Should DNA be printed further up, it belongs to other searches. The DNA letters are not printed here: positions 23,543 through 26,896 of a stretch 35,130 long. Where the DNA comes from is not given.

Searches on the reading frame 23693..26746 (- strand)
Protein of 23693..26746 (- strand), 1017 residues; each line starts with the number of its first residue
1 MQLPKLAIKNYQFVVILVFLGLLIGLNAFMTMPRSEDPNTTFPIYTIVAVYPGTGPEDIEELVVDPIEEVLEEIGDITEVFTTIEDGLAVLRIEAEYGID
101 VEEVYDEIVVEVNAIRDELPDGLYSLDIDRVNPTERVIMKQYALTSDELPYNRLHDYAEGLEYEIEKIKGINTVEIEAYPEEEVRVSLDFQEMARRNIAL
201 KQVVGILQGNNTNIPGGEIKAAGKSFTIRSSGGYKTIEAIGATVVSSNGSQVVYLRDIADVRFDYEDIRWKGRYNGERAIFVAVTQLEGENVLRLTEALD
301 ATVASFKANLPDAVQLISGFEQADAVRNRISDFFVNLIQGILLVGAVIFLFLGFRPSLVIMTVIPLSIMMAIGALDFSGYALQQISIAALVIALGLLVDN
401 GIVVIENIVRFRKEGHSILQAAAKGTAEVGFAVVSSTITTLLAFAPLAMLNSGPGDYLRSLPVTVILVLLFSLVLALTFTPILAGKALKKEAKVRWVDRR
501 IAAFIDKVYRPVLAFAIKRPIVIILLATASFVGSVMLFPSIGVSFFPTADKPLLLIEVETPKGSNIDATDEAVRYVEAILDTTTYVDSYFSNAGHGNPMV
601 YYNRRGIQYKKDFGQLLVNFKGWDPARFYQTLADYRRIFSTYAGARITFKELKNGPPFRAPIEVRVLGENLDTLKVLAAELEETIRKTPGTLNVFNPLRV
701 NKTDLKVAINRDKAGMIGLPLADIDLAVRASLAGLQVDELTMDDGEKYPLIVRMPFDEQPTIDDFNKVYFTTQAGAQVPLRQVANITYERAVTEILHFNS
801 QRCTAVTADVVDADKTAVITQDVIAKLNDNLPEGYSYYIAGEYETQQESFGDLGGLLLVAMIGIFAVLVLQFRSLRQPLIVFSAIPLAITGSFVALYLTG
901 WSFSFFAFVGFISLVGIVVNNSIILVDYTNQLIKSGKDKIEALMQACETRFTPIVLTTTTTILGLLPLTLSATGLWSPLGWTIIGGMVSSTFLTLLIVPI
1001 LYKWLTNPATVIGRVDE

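Call 5: search_protein_families(library=pfam, proteins=[window:23693-26746:-], max_evalue=0.001)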
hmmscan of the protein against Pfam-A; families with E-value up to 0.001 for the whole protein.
window:23693-26746:- (1017 aa): 3 families
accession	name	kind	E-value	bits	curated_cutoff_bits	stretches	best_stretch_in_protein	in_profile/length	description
PF00873.25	ACR_tran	-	2.7e-199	664.8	28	1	5-1003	3-1018/1021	AcrB/AcrD/AcrF family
PF03176.21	MMPL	-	1.5e-08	34.5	20.5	1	809-1001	105-298/333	MMPL family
PF02355.23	SecD_SecF_C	-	2e-05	24.5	20.5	0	857-1005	37-186/189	Protein export membrane protein SecD/SecF, C-terminal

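Call 70: list_cluster_members(proteins=[window:23693-26743:-, window:9211-10473:+, window:17567-18337:-, window:30781-32988:+])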
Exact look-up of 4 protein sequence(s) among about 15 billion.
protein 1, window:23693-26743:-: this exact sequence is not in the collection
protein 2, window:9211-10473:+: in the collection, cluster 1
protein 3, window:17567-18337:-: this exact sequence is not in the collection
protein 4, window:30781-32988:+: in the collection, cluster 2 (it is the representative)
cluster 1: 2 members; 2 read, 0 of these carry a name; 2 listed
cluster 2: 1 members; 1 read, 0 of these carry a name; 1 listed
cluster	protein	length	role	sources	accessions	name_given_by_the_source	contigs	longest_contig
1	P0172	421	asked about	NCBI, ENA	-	-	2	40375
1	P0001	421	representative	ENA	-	-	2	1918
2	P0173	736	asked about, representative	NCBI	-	-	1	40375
